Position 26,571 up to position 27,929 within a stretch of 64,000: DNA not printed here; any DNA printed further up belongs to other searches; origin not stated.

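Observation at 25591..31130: A paralogous pair of HmuY-like proteins (one T9SS-secreted, one lipoprotein) brackets a TonB-dependent receptor, followed by a His-rich TolB-like propeller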

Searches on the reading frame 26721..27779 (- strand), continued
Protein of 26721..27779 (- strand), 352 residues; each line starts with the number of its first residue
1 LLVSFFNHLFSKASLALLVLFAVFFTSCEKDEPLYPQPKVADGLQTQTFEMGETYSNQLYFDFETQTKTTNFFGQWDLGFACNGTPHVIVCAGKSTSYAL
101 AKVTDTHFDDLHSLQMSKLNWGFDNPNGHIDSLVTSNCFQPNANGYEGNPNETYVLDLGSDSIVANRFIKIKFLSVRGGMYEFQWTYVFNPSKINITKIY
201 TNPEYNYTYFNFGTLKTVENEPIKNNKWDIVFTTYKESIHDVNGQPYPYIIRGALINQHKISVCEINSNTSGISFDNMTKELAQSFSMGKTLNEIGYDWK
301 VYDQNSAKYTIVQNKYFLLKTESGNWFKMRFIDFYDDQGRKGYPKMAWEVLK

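Call 25: find_related_loci(query=A1, collection=genome_contigs, flank=10000)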
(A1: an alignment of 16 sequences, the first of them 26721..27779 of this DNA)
Query A1 (352 aa) in genome_contigs; peptide patterns used: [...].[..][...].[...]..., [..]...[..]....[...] (x = any residue, [..] = any of these).
599 stretches matched a pattern (row limit reached: there are more); 540 encode a relative of the query (tblastn E <= 1e-3); the best 80 are kept; 80 distinct loci.
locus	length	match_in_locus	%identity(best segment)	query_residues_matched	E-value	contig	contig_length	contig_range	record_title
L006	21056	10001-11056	93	1-352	0e+0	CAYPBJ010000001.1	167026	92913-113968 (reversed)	MAG TPA_asm: uncultured Rhizobium sp. isolate SRP219642_co3_8 genome assembly, contig: NODE_24_length_167026_cov_35.9571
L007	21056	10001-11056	91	1-352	0e+0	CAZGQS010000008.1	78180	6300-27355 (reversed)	MAG TPA_asm: uncultured Rhizobium sp. isolate SRP318679_co1_28 genome assembly, contig: NODE_447_length_78180_cov_19.305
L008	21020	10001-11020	56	12-352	5e-129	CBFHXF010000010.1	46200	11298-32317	MAG: Bacteroidia bacterium isolate Co_bin_290_permissive genome assembly, contig: Co_bin_290_permissive_c10, whole genom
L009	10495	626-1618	55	17-351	4e-125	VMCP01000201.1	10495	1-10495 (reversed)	MAG: Bacteroidetes bacterium isolate 6_2 c_000000001982, whole genome shotgun sequence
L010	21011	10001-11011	51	8-352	5e-120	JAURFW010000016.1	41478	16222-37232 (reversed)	MAG: Bacteroidota bacterium isolate SFB_3D_50_2 k141_1608677_length_41478_cov_13.9931, whole genome shotgun sequence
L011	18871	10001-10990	51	16-349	2e-117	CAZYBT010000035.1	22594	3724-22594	MAG TPA_asm: uncultured Rhizobium sp. isolate SRP219642_co1_278 genome assembly, contig: NODE_2161_length_22594_cov_6.45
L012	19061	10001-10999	50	17-351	3e-112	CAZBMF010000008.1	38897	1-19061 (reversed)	MAG TPA_asm: uncultured Rhizobium sp. isolate SRP219642_co3_85 genome assembly, contig: NODE_939_length_38897_cov_6.0927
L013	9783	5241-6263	46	9-352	9e-95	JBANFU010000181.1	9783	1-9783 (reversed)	MAG: Bacteroidota bacterium isolate altamaha_2019_sw_WHONDRS-S19S_0010_B_bin.109 scaffold_309248, whole genome shotgun s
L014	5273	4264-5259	44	17-352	1e-91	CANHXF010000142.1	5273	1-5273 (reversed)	MAG: Flavobacteriales bacterium isolate RE-4nov15-347 genome assembly, contig: RE-4nov15-C37192, whole genome shotgun se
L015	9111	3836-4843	43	17-352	2e-91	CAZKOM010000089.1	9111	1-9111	MAG TPA_asm: uncultured Flavobacteriaceae bacterium isolate SRP278252_co1_828 genome assembly, contig: NODE_14141_length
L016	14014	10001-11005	45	15-352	1e-91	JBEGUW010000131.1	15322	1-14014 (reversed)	MAG: Bacteroidota bacterium isolate riogrande_2019_sw_WHONDRS-S19S_0066_B_bin.101 scaffold_804456, whole genome shotgun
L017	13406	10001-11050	42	3-351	8e-91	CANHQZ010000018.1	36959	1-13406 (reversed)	MAG: Flavobacteriales bacterium isolate RE-26jul17-157 genome assembly, contig: RE-26jul17-C1220, whole genome shotgun s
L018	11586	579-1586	44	14-352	2e-90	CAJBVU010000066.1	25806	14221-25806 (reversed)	MAG: uncultured Bacteroidetes bacterium isolate Loc081215-6m_bin-1907 genome assembly, contig: bin-1907:066/357, whole g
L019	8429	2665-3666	42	15-352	2e-86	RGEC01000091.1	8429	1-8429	MAG: Bacteroidetes bacterium isolate WB6_2B_106 contig_100_90, whole genome shotgun sequence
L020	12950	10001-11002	41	15-352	4e-84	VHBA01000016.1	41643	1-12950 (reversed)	MAG: Sphingomonadales bacterium isolate M_surface_9_m1_271 M_surface_9_m1_271_Ga0194116_10001074, whole genome shotgun s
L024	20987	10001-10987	38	28-352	6e-68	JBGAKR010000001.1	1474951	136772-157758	MAG: Bacteroidia bacterium isolate MAG_AAO_H125.12 AAOH125-12_opera_contig_6, whole genome shotgun sequence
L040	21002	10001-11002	30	12-352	2e-39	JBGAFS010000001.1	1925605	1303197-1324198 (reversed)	MAG: Flavipsychrobacter sp. isolate MAG_MBR_H125.26 MBRH125-26_opera_contig_2, whole genome shotgun sequence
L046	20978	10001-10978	30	18-351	2e-37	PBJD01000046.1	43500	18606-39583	MAG: Flavobacteriales bacterium isolate SP2976 MHASMcontig_2942283, whole genome shotgun sequence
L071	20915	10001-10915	32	17-344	6e-41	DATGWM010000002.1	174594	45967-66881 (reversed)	MAG TPA_asm: Fluviicola sp. isolate SMAG_U10582 k141_400910, whole genome shotgun sequence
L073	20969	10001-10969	32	17-352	3e-35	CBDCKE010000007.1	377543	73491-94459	MAG: Flavipsychrobacter sp. isolate 9dcdfeb3-3035-4590-ad4f-dcd76a4a42cf genome assembly, contig: contig_7, whole genome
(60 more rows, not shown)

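Call 28: predict_structure(alignment_id=A1)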
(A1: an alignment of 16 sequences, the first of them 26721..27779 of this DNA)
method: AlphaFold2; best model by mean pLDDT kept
length: 352 residues; sequences in the alignment: 16
mean_pLDDT: 88.4   pTM: 0.80
mean pLDDT of the five models: 88.4, 87.6, 86.5, 85.3, 84.2
residues with pLDDT >= 90: 211; 70-90: 115; 50-70: 26; < 50: 0
segments of 3 or more residues with pLDDT < 50: none
pLDDT, mean of each block of 10 residues (from residue 1): 65 81 65 64 85 86 95 93 93 90 91 87 85 89 94 94 91 96 95 94 95 94 94 91 88 92 95 94 96 86 76 91 95 84 91 91
secondary structure, 60 per line:
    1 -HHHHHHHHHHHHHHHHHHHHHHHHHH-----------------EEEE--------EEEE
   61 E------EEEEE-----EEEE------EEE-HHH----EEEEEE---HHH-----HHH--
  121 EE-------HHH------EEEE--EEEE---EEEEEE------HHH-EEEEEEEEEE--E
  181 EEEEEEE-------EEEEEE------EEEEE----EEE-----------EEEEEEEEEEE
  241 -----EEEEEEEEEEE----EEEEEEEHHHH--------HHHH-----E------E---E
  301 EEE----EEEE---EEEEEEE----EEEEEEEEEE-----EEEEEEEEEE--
elements in order: H2-27 E45-48 E57-61 E68-72 E78-81 E88-90 E99-104 E139-142 E145-148 E152-157 E168-177 E180-187 E195-200 E207-211 E216-218 E230-240 E246-256 E261-267 H268-271 H280-283 E300-303 E308-311 E315-321 E326-335 E341-350

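Call 33: search_protein_families(library=pfam, proteins=[L071:972-1622:+, L071:1909-2550:+, L071:2666-3913:+, L071:3932-4795:+, L071:4800-5843:+, L071:5561-6679:+, L071:6690-7727:+, L071:7731-9977:+, L071:9974-10945:+, L071:11130-13079:-], max_evalue=0.01)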
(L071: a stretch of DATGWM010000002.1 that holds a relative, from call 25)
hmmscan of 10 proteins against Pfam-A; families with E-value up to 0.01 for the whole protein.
L071:972-1622:+ (216 aa): 3 families
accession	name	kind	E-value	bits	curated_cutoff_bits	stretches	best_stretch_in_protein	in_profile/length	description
PF00117.34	GATase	-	3.5e-51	174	22.8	1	32-213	1-187/190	Glutamine amidotransferase class-I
PF07722.19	Peptidase_C26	-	9.9e-15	55.3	20.5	1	91-198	96-219/219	Peptidase C26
PF01174.25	SNO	-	0.008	16.5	27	0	55-204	22-174/188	SNO glutamine amidotransferase family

L071:1909-2550:+ (213 aa): 2 families
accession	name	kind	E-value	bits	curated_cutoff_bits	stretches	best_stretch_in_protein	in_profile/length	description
PF00196.25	GerE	-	6.1e-20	71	23.5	1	154-209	1-56/57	Bacterial regulatory proteins, luxR family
PF13384.12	HTH_23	-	0.00056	20.1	24.6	1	162-192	9-39/50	Homeodomain-like domain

L071:2666-3913:+ (415 aa): 1 family
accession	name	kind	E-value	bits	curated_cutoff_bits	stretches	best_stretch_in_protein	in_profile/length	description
PF18962.6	Por_Secre_tail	-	1.3e-10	41.8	27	1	341-413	2-75/75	Secretion system C-terminal sorting domain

L071:3932-4795:+ (287 aa): 1 family
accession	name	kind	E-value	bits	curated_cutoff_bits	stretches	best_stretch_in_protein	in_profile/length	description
PF01497.23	Peripla_BP_2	-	1.8e-33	116.3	27.5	1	37-263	1-234/235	Periplasmic binding protein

L071:4800-5843:+ (347 aa): 1 family
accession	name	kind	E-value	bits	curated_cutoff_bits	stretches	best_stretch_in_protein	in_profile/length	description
PF01032.23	FecCD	-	5.6e-91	305.2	26.5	1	16-340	2-311/311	FecCD transport family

L071:5561-6679:+ (372 aa): 10 families
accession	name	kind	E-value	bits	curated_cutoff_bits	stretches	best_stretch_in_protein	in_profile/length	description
PF00005.33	ABC_tran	-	1.2e-25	91.1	25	1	110-246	1-126/137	ABC transporter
PF13304.12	AAA_21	-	1.3e-08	35.7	27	1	122-142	1-21/304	AAA domain, putative AbiEii toxin, Type IV TA system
PF02463.25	SMC_N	-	0.00065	19.6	40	1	119-296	23-199/220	RecF/RecN/SMC N terminal domain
PF13476.12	AAA_23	-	0.00088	20.4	27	1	113-140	13-39/201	AAA domain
PF13555.12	AAA_29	-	0.001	19.2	27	1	113-137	15-39/61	P-loop containing region of AAA domain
PF13521.12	AAA_28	-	0.0021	18.7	27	0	123-143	2-22/164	AAA domain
PF13191.12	AAA_16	-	0.0032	18.4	32.6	1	119-170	23-80/167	AAA ATPase domain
PF13166.12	AAA_13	-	0.0035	16.5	36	0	126-154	22-50/713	AAA domain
PF13175.12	AAA_15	-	0.0043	17.2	32.1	1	118-146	22-49/374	AAA ATPase domain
PF03193.22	RsgA_GTPase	-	0.0059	16.9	30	0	121-159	107-146/174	RsgA GTPase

L071:6690-7727:+ (345 aa): 2 families
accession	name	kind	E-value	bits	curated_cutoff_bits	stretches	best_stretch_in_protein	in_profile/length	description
PF05171.18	HemS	-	1.6e-76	254.8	24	2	211-344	1-128/128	Haemin-degrading HemS.ChuX domain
PF06228.19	ChuX_HutX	-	4e-56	189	25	2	27-154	1-134/134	Haem utilisation ChuX/HutX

L071:7731-9977:+ (748 aa): 2 families
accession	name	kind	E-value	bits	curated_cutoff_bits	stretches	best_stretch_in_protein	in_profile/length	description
PF07715.20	Plug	-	6.3e-19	68.9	23.9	1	123-224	5-107/107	TonB-dependent Receptor Plug Domain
PF13620.12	CarboxypepD_reg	-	9.5e-05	23.1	32.3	0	26-64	5-44/82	Carboxypeptidase regulatory-like domain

L071:9974-10945:+ (323 aa): 1 family
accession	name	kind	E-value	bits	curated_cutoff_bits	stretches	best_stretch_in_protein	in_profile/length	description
PF14064.11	HmuY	-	3.5e-21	76.4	27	2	186-317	4-156/157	HmuY protein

L071:11130-13079:- (649 aa): 11 families
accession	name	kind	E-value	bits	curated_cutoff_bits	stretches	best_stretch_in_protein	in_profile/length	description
PF13424.12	TPR_12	-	1.3e-43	147.5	30.1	6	203-273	2-74/77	Tetratricopeptide repeat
PF00515.34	TPR_1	-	7.1e-29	98.9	27.8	5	166-195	3-32/34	Tetratricopeptide repeat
PF07719.23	TPR_2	-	4.8e-21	73.5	27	1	246-273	3-30/34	Tetratricopeptide repeat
PF07228.17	SpoIIE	-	2.3e-20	73.8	25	1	452-649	3-191/192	Stage II sporulation protein E (SpoIIE)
PF13374.12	TPR_10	-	5.3e-17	61.7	27.5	2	245-276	3-34/42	Tetratricopeptide repeat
PF13181.12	TPR_8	-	8.1e-13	47.9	25.7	2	245-272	2-29/34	Tetratricopeptide repeat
PF13176.12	TPR_7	-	2e-10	40.3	27.9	0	126-156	1-31/36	Tetratricopeptide repeat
PF13428.12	TPR_14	-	2.8e-06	27.9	23.5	0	249-273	6-30/44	Tetratricopeptide repeat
PF24885.1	TPR_NPHP3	-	4.3e-05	23.5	100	0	87-159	144-218/239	Nephrocystin-3 TPR domain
PF17874.7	TPR_MalT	-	0.00013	21.8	45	1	132-305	9-182/336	MalT-like TPR region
PF13432.12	TPR_16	-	0.0011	19.8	32.7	0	170-233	3-60/65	Tetratricopeptide repeat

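Call 34: fold_search(model_id=the predicted structure, library=pdb)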
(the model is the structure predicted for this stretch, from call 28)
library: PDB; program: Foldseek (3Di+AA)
matches with E <= 10: 1073; with E <= 0.001: 7
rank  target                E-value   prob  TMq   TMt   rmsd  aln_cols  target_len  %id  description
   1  6r2h_A                2.7e-06  1.00  0.26  0.45  16.3       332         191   12  Crystal structure of Apo PinO from Porphyromonas gingivitis (released 2020-01-15)
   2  6r2h_B                1.8e-05  1.00  0.24  0.42  18.5       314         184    8  Crystal structure of Apo PinO from Porphyromonas gingivitis (released 2020-01-15)
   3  3u22_A                1.2e-04  1.00  0.17  0.30  19.1       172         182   16  Crystal structure of a putative HmuY_like heme binding protein (BVU_2192) from Bacteroides vulgatus ATCC 8482 at 2.12  (released 2012-01-25)
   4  6eu8                  1.3e-04  1.00  0.25  0.42  20.0       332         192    8  Crystal structure of Tannerella forsythia Apo HmuY analog (TFO) (released 2018-10-24)
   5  4gbs_A                1.3e-04  1.00  0.20  0.35  19.4       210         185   10  Crystal structure of a putative lipoprotein (BF2707) from Bacteroides fragilis NCTC 9343 at 2.75 A resolution (released 2012-10-10)
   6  4gbs_B                2.1e-04  0.97  0.17  0.29  20.1       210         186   10  Crystal structure of a putative lipoprotein (BF2707) from Bacteroides fragilis NCTC 9343 at 2.75 A resolution (released 2012-10-10)
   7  3h8t_A                9.1e-04  0.96  0.18  0.33  18.2       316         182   10  Structure of Porphyromonas gingivalis heme-binding protein HmuY in complex with Heme (released 2009-05-12)
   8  6ewm_A                1.3e-03  0.98  0.18  0.32  12.4       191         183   12  Crystal structure of heme free PORPHYROMONAS GINGIVALIS HEME-BINDING PROTEIN HMUY (released 2018-10-24)
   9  8b6a_B                1.4e-03  0.99  0.19  0.35  18.2       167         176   18  Crystal structure of BfrB protein from Bacteroides fragilis NCTC 9343 (released 2023-05-31)
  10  8b6a_A                1.5e-03  0.99  0.19  0.36  18.2       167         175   18  Crystal structure of BfrB protein from Bacteroides fragilis NCTC 9343 (released 2023-05-31)
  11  5hy7_A                2.0e-02  0.13  0.14  0.06  17.3       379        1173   11  SF3B10-SF3B130 from Chaetomium thermophilum (released 2016-10-26)
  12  8gnn_C                3.2e-02  0.12  0.14  0.17  16.9       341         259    7  Crystal structure of the human RAD9-RAD1-HUS1-RAD17 complex (released 2023-03-08)
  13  4o4u_A                3.4e-02  0.07  0.09  0.07  20.1       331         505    8  Crystal structure of the vaccine antigen Transferrin Binding Protein B (TbpB) mutant Trp-176-Ala from Haemophilus para (released 2015-01-14)
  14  7ypf_A                4.2e-02  0.08  0.12  0.14  16.5       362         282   10  Crystal structure of AsfvPCNA in space group of P1 (released 2023-08-02)
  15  7umj                  5.3e-02  0.09  0.12  0.15  17.6       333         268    9  Crystal structure of recombinant Solieria filiformis lectin (rSfL) (released 2023-10-11)
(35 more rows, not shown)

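Call 49: search_solved_structures(query=A1, max_evalue=10, show_alignments=5)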
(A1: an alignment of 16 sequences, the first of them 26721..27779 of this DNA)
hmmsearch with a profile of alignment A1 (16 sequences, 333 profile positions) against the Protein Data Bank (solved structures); distinct sequences matched with E-value up to 10: 6.
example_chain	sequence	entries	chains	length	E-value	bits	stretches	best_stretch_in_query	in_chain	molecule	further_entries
8b6a_A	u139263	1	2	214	7.3e-08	35.1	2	294-330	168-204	Conserved hypothetical lipoprotein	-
6eu8_A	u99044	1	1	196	0.00017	24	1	292-330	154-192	Putative heme binding protein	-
3h8t_A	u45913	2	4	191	0.00033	23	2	289-329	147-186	HmuY | Haemophore HmuY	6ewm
3u22_A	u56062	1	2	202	0.039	16.2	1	183-329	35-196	putative HmuY_like heme binding protein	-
4gbs_A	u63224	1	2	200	0.42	12.9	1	294-329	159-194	Putative lipoprotein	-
8b61_A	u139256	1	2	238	5.3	9.2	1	295-319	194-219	Conserved hypothetical lipoprotein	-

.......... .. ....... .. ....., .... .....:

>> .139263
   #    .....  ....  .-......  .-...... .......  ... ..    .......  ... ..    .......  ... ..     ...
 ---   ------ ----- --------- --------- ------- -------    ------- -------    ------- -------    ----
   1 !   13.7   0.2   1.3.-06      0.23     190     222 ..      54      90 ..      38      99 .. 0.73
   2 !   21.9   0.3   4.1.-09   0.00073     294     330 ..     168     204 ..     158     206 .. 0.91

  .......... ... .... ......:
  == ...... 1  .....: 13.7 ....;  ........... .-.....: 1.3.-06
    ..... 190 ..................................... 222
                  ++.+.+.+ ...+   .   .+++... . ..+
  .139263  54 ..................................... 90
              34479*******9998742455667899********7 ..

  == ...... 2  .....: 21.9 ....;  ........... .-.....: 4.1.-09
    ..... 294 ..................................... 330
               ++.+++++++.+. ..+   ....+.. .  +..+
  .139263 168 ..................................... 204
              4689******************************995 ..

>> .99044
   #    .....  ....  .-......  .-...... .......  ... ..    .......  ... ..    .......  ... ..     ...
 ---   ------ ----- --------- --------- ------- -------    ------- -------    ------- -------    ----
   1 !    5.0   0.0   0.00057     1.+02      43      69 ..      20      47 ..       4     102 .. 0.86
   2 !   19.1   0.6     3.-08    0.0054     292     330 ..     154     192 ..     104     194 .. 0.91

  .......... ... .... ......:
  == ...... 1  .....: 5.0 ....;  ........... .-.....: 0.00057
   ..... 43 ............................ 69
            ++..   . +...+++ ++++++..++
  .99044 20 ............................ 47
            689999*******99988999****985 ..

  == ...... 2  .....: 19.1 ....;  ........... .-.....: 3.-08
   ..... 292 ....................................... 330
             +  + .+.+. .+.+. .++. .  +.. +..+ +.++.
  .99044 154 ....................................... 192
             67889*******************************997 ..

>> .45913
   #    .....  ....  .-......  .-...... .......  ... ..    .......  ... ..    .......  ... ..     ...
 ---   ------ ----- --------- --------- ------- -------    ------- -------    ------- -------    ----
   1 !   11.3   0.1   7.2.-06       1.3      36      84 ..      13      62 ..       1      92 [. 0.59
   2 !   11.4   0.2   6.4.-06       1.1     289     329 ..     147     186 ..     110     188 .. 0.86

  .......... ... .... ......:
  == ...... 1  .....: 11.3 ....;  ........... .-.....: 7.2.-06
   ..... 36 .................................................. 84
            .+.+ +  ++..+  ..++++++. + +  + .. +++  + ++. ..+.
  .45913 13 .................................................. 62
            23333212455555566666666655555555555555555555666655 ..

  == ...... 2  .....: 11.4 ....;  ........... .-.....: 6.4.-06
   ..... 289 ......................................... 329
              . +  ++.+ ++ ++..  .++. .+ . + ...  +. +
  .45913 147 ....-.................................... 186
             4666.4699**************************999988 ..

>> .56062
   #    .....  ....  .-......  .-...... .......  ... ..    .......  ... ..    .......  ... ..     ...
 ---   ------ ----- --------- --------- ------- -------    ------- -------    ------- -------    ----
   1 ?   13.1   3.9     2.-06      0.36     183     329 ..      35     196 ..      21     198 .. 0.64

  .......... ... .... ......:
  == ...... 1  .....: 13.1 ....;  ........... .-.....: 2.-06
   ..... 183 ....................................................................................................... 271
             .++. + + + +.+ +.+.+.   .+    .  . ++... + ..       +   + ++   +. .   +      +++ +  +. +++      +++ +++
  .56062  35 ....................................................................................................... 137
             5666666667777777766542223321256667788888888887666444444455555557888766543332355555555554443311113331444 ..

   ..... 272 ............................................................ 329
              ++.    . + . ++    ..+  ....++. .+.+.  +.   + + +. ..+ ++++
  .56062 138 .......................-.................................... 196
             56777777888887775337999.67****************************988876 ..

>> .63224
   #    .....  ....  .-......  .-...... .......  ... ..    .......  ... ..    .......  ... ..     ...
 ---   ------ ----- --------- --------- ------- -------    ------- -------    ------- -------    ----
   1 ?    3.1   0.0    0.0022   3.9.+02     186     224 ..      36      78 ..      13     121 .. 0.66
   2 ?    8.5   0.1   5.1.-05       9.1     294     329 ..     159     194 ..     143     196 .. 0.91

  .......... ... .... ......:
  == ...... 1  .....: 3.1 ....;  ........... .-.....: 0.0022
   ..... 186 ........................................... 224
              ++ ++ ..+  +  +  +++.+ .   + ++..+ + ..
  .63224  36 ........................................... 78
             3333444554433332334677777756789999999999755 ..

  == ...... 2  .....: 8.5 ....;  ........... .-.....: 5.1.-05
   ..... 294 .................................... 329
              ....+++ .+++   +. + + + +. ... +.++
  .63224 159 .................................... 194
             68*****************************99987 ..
